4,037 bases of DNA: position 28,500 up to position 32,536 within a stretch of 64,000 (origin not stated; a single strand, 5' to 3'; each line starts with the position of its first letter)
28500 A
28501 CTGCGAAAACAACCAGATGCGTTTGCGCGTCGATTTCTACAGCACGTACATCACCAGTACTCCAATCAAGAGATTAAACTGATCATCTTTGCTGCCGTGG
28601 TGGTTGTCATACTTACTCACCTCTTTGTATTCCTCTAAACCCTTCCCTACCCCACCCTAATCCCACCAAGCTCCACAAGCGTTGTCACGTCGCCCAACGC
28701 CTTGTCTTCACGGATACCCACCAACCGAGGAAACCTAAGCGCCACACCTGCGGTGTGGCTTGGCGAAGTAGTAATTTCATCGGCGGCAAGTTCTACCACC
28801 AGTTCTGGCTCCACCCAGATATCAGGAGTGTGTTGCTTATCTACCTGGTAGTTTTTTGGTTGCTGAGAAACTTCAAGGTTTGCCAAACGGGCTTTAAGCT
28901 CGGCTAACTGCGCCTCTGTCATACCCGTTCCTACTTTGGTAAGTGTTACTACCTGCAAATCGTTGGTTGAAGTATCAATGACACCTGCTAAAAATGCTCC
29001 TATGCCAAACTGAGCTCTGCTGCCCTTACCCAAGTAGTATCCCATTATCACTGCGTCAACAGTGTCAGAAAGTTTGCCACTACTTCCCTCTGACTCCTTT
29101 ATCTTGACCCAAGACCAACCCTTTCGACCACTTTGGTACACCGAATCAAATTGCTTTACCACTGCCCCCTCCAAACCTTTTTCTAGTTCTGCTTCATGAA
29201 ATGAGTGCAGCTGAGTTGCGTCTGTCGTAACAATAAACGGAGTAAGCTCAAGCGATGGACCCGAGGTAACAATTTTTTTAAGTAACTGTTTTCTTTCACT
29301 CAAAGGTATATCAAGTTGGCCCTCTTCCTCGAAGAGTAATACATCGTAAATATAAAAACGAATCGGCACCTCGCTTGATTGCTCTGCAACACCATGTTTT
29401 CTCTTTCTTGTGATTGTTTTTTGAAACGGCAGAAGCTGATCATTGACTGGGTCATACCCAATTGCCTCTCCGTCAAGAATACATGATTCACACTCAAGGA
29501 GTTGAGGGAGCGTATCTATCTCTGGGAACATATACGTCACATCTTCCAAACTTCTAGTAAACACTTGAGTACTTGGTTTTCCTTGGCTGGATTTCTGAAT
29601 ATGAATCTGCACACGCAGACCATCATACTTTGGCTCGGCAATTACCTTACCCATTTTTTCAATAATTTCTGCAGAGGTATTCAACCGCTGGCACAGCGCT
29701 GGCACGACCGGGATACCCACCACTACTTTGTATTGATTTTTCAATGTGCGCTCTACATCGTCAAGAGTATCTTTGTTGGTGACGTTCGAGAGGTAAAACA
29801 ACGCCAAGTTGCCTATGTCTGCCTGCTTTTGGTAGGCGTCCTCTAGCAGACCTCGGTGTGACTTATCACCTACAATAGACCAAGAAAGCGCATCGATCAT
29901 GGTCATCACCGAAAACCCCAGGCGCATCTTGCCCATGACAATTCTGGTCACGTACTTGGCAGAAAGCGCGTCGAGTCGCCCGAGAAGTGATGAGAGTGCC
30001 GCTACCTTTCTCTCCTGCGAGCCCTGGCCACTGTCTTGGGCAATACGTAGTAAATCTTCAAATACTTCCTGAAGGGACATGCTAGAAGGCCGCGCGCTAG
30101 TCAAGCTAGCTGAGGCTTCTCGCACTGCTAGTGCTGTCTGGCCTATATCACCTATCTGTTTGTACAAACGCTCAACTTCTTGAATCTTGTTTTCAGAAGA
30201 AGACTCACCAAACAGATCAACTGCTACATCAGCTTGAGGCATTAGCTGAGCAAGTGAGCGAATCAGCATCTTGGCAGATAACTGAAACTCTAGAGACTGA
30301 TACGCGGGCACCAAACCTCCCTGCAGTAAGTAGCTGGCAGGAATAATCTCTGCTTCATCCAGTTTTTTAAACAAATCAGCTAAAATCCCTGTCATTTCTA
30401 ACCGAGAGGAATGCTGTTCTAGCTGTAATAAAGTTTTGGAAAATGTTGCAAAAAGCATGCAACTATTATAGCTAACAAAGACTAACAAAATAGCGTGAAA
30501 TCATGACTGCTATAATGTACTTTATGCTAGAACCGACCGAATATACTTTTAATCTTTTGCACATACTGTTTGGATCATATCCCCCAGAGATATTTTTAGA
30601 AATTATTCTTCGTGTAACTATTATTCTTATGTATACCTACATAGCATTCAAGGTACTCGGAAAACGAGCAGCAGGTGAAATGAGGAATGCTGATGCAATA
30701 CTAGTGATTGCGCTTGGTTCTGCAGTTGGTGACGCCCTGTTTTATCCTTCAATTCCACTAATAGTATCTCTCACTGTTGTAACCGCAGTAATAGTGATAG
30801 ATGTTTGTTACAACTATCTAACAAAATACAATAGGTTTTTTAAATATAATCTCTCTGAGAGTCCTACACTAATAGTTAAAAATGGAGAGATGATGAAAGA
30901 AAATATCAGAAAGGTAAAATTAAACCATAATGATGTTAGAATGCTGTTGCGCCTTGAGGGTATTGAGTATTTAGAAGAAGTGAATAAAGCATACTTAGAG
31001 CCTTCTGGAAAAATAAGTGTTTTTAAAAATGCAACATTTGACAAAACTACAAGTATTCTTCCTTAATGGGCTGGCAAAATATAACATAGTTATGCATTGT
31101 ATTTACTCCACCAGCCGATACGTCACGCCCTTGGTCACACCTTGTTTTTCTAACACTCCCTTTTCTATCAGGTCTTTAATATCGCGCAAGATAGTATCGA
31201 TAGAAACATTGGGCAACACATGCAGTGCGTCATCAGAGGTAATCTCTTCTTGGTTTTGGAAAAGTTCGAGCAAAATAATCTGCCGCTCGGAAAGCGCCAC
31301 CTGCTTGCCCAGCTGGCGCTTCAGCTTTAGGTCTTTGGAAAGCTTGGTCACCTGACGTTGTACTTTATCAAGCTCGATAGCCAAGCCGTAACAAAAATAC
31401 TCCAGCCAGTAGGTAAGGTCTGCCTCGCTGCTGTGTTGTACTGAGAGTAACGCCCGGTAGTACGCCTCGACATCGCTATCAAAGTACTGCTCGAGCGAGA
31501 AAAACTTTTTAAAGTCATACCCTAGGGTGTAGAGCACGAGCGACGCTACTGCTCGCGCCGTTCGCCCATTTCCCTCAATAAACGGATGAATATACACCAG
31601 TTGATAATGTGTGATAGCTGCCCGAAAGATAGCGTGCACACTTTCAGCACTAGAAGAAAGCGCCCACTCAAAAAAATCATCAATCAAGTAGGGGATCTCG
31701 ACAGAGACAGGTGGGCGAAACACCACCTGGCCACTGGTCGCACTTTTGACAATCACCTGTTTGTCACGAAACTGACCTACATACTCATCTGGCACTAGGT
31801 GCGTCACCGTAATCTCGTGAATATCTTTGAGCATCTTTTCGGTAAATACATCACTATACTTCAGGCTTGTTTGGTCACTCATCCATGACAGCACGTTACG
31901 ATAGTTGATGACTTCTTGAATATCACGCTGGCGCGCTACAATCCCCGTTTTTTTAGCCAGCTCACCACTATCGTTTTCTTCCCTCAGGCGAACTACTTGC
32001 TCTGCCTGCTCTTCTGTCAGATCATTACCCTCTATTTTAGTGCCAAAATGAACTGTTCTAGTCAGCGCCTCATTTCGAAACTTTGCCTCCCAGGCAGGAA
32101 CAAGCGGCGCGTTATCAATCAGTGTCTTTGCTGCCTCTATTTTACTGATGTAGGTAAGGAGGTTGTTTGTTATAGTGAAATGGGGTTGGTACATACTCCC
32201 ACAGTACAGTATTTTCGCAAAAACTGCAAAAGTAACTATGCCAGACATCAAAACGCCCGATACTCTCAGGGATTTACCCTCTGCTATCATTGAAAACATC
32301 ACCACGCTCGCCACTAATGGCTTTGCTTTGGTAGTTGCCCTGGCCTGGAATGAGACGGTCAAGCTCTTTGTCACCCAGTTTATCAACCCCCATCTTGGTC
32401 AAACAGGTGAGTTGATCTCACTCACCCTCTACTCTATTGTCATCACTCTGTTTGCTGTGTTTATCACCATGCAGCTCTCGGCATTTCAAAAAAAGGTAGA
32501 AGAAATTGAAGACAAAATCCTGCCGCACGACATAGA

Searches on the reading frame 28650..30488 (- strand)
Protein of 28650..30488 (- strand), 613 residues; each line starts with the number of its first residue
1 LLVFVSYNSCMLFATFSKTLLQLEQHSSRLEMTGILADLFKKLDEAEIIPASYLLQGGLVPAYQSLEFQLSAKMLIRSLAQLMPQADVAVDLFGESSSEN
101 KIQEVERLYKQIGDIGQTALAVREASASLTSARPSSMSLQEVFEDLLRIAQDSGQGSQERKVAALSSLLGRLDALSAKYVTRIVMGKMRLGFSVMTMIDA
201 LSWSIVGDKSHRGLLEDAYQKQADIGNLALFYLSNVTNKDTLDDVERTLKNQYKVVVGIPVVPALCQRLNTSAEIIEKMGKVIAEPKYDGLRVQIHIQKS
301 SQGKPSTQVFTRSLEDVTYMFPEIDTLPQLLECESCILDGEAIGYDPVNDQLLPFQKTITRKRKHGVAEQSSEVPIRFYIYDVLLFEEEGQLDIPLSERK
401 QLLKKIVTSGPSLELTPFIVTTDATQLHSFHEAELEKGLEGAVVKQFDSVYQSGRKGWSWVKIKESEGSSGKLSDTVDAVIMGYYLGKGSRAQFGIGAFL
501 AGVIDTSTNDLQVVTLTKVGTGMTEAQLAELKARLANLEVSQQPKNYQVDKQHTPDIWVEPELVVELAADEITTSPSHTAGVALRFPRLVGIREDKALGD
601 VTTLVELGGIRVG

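Call 24: search_protein_families(library=pfam, proteins=[window:28650-30488:-], max_evalue=0.01)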
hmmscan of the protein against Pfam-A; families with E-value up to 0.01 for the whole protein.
window:28650-30488:- (613 aa): 3 families
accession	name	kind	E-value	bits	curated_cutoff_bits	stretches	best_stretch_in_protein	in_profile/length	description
PF01068.26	DNA_ligase_A_M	-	4.8e-43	147.7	26.2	1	263-464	1-204/204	ATP dependent DNA ligase domain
PF04675.19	DNA_ligase_A_N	-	1e-33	117.4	24.6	1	13-202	2-174/174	DNA ligase N terminus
PF04679.21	DNA_ligase_A_C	-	4.8e-22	78.6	27.5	1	495-596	4-94/94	ATP dependent DNA ligase C terminal region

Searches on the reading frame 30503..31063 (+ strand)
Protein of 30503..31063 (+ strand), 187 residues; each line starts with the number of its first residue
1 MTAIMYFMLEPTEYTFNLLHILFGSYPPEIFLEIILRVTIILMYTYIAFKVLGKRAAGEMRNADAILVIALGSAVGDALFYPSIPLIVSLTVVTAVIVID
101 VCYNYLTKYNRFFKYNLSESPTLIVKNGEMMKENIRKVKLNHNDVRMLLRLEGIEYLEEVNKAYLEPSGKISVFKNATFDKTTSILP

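Call 24: search_protein_families(library=pfam, proteins=[window:30503-31063:+], max_evalue=0.01)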
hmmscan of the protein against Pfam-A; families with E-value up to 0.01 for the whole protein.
window:30503-31063:+ (187 aa): 2 families
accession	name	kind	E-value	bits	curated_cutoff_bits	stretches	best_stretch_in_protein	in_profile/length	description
PF04239.17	DUF421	-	1.7e-16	60.3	23.6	1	110-182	3-75/129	YetF C-terminal domain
PF20730.2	YetF_N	-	5.6e-05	23.3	26.5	1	32-105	2-75/76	YetF N-terminal transmembrane domain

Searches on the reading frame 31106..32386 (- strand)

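Call 24: search_protein_families(library=pfam, proteins=[window:31106-32386:-], max_evalue=0.01)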
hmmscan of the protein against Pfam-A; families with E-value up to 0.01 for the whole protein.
window:31106-32386:- (427 aa): 1 family
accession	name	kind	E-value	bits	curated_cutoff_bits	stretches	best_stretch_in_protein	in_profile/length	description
PF02661.23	Fic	-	8.3e-19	68.7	24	1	181-285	2-93/93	Fic/DOC family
